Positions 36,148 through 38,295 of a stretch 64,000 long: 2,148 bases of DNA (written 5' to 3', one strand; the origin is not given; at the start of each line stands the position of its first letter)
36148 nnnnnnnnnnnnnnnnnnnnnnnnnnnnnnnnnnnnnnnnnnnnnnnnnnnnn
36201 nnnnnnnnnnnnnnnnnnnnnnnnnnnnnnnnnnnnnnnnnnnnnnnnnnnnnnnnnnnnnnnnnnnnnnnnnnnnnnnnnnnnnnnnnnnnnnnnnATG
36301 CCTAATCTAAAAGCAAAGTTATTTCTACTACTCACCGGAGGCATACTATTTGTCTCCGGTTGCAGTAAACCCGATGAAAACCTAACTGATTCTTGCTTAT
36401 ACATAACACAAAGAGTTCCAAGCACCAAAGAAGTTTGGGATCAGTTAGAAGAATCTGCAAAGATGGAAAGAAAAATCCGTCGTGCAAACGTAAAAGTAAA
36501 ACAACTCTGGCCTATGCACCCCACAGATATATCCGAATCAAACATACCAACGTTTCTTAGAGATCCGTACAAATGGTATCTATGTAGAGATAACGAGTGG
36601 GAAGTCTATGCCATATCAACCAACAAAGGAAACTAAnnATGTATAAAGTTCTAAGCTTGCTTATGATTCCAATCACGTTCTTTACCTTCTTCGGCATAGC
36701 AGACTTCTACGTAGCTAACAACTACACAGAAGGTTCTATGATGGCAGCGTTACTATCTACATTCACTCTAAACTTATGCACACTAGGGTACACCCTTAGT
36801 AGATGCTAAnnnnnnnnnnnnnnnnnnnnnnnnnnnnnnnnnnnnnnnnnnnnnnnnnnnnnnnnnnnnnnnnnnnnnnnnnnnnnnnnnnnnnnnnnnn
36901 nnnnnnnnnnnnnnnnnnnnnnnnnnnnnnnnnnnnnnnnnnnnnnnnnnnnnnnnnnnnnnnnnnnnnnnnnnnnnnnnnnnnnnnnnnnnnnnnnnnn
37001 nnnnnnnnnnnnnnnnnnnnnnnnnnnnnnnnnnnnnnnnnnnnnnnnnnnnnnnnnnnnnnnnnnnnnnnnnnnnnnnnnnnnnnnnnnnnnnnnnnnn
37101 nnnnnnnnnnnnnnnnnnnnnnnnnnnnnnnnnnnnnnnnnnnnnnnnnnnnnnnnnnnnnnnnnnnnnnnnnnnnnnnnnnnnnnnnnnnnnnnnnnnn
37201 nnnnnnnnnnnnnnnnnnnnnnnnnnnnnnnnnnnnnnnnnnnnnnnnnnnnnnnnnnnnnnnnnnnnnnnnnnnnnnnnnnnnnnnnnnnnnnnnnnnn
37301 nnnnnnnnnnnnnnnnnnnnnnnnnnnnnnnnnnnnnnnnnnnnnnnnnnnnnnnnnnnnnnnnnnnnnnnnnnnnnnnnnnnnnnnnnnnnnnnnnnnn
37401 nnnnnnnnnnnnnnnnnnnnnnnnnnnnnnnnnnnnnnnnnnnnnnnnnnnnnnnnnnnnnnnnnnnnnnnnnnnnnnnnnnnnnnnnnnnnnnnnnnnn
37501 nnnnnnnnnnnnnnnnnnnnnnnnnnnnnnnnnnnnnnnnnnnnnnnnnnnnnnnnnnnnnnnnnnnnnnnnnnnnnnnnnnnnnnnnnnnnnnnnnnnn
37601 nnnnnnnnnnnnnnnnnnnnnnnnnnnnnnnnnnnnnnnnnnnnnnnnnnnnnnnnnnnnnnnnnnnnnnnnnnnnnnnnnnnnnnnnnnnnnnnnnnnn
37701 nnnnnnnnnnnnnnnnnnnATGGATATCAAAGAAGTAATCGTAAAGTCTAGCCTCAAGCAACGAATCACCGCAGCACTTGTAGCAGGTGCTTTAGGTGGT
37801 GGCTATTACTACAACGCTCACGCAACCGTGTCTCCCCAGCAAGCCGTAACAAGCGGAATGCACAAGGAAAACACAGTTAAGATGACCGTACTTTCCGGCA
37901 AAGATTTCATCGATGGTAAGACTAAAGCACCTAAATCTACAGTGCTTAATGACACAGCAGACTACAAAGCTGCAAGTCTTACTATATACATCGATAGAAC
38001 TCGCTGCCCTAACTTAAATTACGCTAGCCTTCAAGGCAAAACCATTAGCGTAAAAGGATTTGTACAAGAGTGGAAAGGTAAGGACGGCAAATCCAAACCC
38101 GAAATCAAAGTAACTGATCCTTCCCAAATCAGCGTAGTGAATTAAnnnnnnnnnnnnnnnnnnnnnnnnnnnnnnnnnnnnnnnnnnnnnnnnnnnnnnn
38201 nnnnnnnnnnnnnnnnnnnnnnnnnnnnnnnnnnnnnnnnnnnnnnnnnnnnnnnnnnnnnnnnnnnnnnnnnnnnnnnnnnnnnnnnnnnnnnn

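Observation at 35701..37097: Cluster of lipoprotein and small membrane-protein genes (plus a second mini-cluster at 47914-48187): candidate superinfection-exclusion or envelope-targeting functions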

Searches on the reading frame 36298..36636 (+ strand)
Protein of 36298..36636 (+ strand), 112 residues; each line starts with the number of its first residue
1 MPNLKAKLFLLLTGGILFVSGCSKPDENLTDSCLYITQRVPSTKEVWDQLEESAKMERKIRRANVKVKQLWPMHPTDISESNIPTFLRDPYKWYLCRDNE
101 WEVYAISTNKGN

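Call 7: search_protein_families(library=phrogs, proteins=[window:36298-36636:+], max_evalue=0.1)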
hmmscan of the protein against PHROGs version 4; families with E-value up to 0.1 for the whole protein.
window:36298-36636:+ (112 aa): 0 families

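Call 8: search_protein_families(library=pfam, proteins=[window:36298-36636:+], max_evalue=0.1)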
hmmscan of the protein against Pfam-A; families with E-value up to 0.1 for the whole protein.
window:36298-36636:+ (112 aa): 0 families

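Call 13: find_encoding_contigs(protein=window:36298-36636:+, flank=10000, max_places=6)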
Protein window:36298-36636:+ (112 aa): 24 contigs read that carry it; 2 places shown.
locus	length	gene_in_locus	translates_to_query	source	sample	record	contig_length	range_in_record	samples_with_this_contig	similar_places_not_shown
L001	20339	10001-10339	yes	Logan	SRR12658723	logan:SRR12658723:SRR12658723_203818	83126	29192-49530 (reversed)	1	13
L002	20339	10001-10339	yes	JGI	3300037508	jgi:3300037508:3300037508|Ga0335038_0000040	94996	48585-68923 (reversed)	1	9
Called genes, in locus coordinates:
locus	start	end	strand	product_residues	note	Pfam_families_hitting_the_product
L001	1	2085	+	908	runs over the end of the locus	-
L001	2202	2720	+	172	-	-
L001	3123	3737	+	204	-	-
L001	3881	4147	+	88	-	-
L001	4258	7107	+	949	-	-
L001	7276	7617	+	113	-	-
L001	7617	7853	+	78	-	-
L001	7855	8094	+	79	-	-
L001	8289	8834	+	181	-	-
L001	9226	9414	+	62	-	-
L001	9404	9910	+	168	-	-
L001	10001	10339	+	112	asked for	-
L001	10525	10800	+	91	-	-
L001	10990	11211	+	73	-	-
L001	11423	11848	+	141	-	-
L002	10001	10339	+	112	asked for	-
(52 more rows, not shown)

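Call 14: find_related_loci(query=window:36298-36633:+, collection=viral_contigs, flank=10000)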
Query window:36298-36633:+ (112 aa) in viral_contigs; peptide patterns used: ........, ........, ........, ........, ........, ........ (x = any residue, [..] = any of these).
6 stretches matched a pattern, but none encodes a relative of the query by tblastn (E <= 1e-3).

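Call 21: find_homologous_proteins(query=window:36298-36633:+, max_evalue=0.01)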
Query window:36298-36633:+ (112 aa): 4 proteins with E <= 0.01 among 5 candidates.
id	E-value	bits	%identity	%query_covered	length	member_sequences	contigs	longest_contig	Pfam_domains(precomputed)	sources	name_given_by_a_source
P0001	1.1e-69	249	97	100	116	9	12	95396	-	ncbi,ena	-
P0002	1.8e-56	207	81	100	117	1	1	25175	-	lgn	-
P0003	1.3e-40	156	64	96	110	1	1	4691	-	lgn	-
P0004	3.6e-38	148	63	92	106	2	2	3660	-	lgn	-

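Call 29: find_encoding_contigs(protein=P0002, flank=6000, max_places=1)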
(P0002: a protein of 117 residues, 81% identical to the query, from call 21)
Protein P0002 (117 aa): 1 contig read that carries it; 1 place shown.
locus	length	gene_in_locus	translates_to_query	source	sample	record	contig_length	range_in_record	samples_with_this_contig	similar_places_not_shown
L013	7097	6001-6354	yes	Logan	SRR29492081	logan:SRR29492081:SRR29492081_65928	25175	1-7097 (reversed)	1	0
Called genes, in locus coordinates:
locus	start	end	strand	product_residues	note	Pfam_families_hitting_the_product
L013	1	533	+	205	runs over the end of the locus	-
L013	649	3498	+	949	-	-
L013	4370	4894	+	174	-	-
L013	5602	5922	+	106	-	-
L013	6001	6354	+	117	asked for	-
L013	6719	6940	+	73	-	-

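Call 30: find_encoding_contigs(protein=P0003, flank=6000, max_places=1)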
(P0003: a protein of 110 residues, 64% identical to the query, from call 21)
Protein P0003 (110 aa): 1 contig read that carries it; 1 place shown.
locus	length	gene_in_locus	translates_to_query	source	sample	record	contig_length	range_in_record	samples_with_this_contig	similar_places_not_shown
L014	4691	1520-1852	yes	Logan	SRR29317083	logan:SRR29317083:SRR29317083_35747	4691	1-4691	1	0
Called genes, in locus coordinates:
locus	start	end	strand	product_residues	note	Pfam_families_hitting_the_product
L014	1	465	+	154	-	?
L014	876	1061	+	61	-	-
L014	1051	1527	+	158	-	-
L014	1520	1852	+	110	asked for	-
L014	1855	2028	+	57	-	-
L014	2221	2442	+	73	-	-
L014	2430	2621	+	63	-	-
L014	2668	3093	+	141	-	-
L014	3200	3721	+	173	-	-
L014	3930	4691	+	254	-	?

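Call 47: predict_structure(alignment_id=A1)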
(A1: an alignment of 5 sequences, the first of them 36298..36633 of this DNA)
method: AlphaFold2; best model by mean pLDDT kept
length: 112 residues; sequences in the alignment: 5
mean_pLDDT: 45.1   pTM: 0.33
mean pLDDT of the five models: 45.1, 39.2, 39.1, 37.5, 36.0
residues with pLDDT >= 90: 0; 70-90: 3; 50-70: 41; < 50: 68
segments of 3 or more residues with pLDDT < 50: 1-64
pLDDT, mean of each block of 10 residues (from residue 1): 26 30 30 31 41 43 54 62 65 57 58 41
secondary structure, 60 per line:
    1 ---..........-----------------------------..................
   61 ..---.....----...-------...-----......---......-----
elements in order: H4-13 H43-62 E66-70 E93-98 E102-107

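Call 68: search_protein_representatives(alignment_id=A1)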
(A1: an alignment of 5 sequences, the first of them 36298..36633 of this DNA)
Query: 5 sequences, 116 profile positions. Proteins with E-value up to 0.001 (for the whole library): 1; up to 1e-10: 1; up to 1e-30: 1. The best 1 are listed.
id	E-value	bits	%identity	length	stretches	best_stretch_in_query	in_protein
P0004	3.8e-53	194.8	-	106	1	14-116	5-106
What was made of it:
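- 36298..36636 (+): lpp112: lipoprotein (lipobox VSGC, Cys22) whose C-terminal residues 61-107 are a paralogue of the p168 C-domain. Orphan family (calls 21, 68).
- On T5 Llp / Cor exclusion lipoproteins: The HMMER profile search finds only lpp112's own cluster (call 68).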

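Call 80: search_protein_families(library=padloc, proteins=[window:36298-36636:+], max_evalue=0.1)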
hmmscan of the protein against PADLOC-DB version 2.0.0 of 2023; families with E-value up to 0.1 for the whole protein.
window:36298-36636:+ (112 aa): 0 families

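Call 81: search_protein_families(library=ncbifam, proteins=[window:36298-36636:+], max_evalue=0.1)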
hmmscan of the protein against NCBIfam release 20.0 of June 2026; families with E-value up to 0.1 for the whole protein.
window:36298-36636:+ (112 aa): 0 families

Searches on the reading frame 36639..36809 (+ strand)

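Call 7: search_protein_families(library=phrogs, proteins=[window:36639-36809:+], max_evalue=0.1)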
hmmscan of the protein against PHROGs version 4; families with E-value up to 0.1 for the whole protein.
window:36639-36809:+ (56 aa): 1 family
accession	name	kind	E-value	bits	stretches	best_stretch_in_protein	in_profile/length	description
phrog_10772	-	unknown function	0.012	16.9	1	12-52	13-47/82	-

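Call 8: search_protein_families(library=pfam, proteins=[window:36639-36809:+], max_evalue=0.1)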
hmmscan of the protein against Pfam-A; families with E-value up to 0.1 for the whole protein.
window:36639-36809:+ (56 aa): 0 families

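Call 80: search_protein_families(library=padloc, proteins=[window:36639-36809:+], max_evalue=0.1)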
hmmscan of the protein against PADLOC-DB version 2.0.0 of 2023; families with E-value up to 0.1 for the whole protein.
window:36639-36809:+ (56 aa): 0 families

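Call 81: search_protein_families(library=ncbifam, proteins=[window:36639-36809:+], max_evalue=0.1)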
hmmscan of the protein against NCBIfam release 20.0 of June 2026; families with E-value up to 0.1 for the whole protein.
window:36639-36809:+ (56 aa): 1 family
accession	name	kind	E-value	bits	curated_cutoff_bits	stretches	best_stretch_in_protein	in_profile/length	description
NF009317.0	PRK12674.2-1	equivalog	0.032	14.5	107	1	5-53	6-55/105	Na+/H+ antiporter subunit G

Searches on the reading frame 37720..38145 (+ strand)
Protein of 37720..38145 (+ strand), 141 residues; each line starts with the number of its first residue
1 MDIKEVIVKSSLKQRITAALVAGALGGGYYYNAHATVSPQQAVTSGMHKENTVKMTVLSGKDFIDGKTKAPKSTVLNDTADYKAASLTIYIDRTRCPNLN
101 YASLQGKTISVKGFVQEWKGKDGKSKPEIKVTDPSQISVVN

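Call 7: search_protein_families(library=phrogs, proteins=[window:37720-38145:+], max_evalue=0.1)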
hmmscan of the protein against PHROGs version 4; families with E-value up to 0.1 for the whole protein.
window:37720-38145:+ (141 aa): 0 families

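Call 8: search_protein_families(library=pfam, proteins=[window:37720-38145:+], max_evalue=0.1)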
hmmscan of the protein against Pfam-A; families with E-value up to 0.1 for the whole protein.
window:37720-38145:+ (141 aa): 1 family
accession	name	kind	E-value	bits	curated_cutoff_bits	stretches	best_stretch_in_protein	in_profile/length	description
PF04830.18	DUF637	-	0.02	15.1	26.6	1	4-70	29-95/168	Possible hemagglutinin (DUF637)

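Call 80: search_protein_families(library=padloc, proteins=[window:37720-38145:+], max_evalue=0.1)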
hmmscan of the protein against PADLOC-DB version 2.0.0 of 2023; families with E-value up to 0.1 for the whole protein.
window:37720-38145:+ (141 aa): 0 families

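Call 81: search_protein_families(library=ncbifam, proteins=[window:37720-38145:+], max_evalue=0.1)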
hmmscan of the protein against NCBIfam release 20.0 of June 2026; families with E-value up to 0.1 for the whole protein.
window:37720-38145:+ (141 aa): 1 family
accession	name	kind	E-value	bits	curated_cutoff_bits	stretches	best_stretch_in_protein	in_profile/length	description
TIGR03943.1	TIGR03943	equivalog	0.027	13.8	88.8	1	35-118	75-144/221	TIGR03943 family putative permease subunit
